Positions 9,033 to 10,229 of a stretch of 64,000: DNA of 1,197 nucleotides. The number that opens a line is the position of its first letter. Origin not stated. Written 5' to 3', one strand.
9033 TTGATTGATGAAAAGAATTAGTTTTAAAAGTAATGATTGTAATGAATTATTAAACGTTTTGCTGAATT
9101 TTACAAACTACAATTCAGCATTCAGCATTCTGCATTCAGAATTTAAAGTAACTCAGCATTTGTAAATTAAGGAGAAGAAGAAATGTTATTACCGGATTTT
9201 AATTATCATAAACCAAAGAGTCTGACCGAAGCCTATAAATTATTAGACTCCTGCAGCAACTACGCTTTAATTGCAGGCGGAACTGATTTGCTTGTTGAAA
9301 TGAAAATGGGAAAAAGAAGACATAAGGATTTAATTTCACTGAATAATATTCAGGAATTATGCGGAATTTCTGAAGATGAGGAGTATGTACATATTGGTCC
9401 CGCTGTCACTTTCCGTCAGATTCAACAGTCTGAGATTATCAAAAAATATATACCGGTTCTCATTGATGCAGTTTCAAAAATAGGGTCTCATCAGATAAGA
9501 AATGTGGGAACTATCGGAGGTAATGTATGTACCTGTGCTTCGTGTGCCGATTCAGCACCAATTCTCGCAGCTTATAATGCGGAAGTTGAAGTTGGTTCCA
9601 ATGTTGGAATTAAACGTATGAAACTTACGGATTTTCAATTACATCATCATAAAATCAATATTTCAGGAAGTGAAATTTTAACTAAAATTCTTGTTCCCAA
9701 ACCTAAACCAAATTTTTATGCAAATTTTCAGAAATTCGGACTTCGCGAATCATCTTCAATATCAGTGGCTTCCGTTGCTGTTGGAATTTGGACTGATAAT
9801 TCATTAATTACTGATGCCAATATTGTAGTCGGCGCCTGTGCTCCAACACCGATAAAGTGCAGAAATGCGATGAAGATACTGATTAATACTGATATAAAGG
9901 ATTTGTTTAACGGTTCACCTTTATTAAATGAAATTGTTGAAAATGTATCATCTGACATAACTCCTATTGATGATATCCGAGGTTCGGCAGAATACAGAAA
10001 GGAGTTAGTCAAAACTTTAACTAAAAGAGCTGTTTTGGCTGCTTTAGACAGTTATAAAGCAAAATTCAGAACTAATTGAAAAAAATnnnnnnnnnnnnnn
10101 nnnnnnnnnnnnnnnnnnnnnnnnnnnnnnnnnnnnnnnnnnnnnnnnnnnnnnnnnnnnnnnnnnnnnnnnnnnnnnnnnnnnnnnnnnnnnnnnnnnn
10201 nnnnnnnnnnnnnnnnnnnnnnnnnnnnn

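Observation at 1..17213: Anaerobic benzoyl-CoA pathway genes (had-oah-dch, gcdH, Bcr/Hgd-type reductase components) in a T9SS-bearing bacterium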

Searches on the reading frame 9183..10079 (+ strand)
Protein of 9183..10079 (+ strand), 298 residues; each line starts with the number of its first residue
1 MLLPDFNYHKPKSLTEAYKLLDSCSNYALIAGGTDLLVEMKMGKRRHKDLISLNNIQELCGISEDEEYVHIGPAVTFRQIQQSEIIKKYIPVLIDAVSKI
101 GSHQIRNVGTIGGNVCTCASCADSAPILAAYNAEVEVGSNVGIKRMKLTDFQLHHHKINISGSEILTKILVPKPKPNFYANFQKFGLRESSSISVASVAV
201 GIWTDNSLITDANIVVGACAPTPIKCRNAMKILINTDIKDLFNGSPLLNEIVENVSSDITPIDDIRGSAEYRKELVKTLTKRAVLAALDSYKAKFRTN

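Call 3: search_protein_families(library=pfam, proteins=[window:9183-10079:+])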
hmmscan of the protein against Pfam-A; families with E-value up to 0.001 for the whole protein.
window:9183-10079:+ (298 aa): 2 families
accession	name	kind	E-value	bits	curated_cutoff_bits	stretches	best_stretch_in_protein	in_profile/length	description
PF00941.27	FAD_binding_5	-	6.6e-46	156.7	27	1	5-174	2-170/170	FAD binding domain in molybdopterin dehydrogenase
PF03450.22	CO_deh_flav_C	-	5.2e-18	65.5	25.5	1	188-286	8-101/102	CO dehydrogenase flavoprotein C-terminal domain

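Call 7: search_protein_families(library=ncbifam, proteins=[window:9183-10079:+], max_evalue=0.00001)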
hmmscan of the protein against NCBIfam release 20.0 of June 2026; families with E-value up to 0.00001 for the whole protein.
window:9183-10079:+ (298 aa): 8 families
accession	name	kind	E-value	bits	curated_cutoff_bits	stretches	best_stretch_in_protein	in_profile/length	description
NF043083.1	XdhB_XDHase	equivalog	1.4e-71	241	310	1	7-289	6-285/289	xanthine dehydrogenase subunit XdhB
NF007427.0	PRK09971.1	equivalog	3e-69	233.5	287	1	7-293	6-289/292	xanthine dehydrogenase FAD-binding subunit XdhB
NF041019.1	glyceraldDH_beta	equivalog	2.4e-56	191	350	1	1-285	1-278/280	glyceraldehyde dehydrogenase subunit beta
TIGR02963.1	xanthine_xdhA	equivalog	3.7e-45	154.4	467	1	8-285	195-466/468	xanthine dehydrogenase small subunit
TIGR03199.1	pucC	equivalog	2.7e-31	108.8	306.05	1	11-274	1-256/264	xanthine dehydrogenase subunit C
TIGR03195.1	4hydrxCoA_B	equivalog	5.7e-30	104.5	404.55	2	3-121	2-120/321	4-hydroxybenzoyl-CoA reductase subunit beta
TIGR03312.1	Se_sel_red_FAD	hypoth_equivalog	8.4e-13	48.1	241.5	1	7-274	3-237/257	molybdopterin-dependent oxidoreductase FAD-binding subunit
TIGR02969.1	mam_aldehyde_ox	subfamily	5.1e-08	30.9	1912.3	1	28-237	259-480/1330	aldehyde oxidase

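Call 26: search_solved_structures(query=window:9183-10079:+, max_evalue=1e-10, show_alignments=5)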
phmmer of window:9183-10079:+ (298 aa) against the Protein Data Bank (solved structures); distinct sequences matched with E-value up to 1e-10: 14.
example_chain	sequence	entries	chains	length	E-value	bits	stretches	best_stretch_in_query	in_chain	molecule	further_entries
3hrd_C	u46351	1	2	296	9.2e-33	116.9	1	4-289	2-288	Nicotinate dehydrogenase FAD-subunit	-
4zoh_B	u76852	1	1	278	1.8e-28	102.8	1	3-288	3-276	Putative oxidoreductase FAD-binding subunit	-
1t3q_C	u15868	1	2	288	7.8e-26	94.2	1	2-288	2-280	quinoline 2-oxidoreductase medium subunit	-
7dqx_B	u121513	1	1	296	1.4e-25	93.3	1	3-289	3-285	6-hydroxypseudooxynicotine dehydrogenase complex subunit alpha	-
7dqx_E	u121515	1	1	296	1.9e-25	92.9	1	3-289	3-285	6-hydroxypseudooxynicotine dehydrogenase complex subunit alpha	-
1zxi_C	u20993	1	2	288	1.5e-24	90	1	4-287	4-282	Carbon monoxide dehydrogenase medium chain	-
1n5w_C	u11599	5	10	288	1.7e-24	89.8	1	4-287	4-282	Carbon monoxide dehydrogenase medium chain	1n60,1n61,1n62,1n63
1ffv_C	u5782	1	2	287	1.6e-23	86.6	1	1-287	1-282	CUTM, FLAVOPROTEIN OF CARBON MONOXIDE DEHYDROGENASE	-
1ffu_C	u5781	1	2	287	2.4e-23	86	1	1-287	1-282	CUTM, FLAVOPROTEIN OF CARBON MONOXIDE DEHYDROGENASE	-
8uem_B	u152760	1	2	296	1.1e-18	70.8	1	5-290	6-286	Carbon monoxide dehydrogenase medium chain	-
1jro_A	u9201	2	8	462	1.2e-18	70.6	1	28-284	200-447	xanthine dehydrogenase, chain A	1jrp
2w3r_A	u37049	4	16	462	1.2e-18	70.6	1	28-284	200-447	XANTHINE DEHYDROGENASE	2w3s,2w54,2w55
5y6q_B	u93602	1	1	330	6.8e-16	61.6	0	6-122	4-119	Aldehyde oxidase medium subunit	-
1rm6_B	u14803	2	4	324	4.1e-12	49.2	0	2-121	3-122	4-hydroxybenzoyl-CoA reductase beta subunit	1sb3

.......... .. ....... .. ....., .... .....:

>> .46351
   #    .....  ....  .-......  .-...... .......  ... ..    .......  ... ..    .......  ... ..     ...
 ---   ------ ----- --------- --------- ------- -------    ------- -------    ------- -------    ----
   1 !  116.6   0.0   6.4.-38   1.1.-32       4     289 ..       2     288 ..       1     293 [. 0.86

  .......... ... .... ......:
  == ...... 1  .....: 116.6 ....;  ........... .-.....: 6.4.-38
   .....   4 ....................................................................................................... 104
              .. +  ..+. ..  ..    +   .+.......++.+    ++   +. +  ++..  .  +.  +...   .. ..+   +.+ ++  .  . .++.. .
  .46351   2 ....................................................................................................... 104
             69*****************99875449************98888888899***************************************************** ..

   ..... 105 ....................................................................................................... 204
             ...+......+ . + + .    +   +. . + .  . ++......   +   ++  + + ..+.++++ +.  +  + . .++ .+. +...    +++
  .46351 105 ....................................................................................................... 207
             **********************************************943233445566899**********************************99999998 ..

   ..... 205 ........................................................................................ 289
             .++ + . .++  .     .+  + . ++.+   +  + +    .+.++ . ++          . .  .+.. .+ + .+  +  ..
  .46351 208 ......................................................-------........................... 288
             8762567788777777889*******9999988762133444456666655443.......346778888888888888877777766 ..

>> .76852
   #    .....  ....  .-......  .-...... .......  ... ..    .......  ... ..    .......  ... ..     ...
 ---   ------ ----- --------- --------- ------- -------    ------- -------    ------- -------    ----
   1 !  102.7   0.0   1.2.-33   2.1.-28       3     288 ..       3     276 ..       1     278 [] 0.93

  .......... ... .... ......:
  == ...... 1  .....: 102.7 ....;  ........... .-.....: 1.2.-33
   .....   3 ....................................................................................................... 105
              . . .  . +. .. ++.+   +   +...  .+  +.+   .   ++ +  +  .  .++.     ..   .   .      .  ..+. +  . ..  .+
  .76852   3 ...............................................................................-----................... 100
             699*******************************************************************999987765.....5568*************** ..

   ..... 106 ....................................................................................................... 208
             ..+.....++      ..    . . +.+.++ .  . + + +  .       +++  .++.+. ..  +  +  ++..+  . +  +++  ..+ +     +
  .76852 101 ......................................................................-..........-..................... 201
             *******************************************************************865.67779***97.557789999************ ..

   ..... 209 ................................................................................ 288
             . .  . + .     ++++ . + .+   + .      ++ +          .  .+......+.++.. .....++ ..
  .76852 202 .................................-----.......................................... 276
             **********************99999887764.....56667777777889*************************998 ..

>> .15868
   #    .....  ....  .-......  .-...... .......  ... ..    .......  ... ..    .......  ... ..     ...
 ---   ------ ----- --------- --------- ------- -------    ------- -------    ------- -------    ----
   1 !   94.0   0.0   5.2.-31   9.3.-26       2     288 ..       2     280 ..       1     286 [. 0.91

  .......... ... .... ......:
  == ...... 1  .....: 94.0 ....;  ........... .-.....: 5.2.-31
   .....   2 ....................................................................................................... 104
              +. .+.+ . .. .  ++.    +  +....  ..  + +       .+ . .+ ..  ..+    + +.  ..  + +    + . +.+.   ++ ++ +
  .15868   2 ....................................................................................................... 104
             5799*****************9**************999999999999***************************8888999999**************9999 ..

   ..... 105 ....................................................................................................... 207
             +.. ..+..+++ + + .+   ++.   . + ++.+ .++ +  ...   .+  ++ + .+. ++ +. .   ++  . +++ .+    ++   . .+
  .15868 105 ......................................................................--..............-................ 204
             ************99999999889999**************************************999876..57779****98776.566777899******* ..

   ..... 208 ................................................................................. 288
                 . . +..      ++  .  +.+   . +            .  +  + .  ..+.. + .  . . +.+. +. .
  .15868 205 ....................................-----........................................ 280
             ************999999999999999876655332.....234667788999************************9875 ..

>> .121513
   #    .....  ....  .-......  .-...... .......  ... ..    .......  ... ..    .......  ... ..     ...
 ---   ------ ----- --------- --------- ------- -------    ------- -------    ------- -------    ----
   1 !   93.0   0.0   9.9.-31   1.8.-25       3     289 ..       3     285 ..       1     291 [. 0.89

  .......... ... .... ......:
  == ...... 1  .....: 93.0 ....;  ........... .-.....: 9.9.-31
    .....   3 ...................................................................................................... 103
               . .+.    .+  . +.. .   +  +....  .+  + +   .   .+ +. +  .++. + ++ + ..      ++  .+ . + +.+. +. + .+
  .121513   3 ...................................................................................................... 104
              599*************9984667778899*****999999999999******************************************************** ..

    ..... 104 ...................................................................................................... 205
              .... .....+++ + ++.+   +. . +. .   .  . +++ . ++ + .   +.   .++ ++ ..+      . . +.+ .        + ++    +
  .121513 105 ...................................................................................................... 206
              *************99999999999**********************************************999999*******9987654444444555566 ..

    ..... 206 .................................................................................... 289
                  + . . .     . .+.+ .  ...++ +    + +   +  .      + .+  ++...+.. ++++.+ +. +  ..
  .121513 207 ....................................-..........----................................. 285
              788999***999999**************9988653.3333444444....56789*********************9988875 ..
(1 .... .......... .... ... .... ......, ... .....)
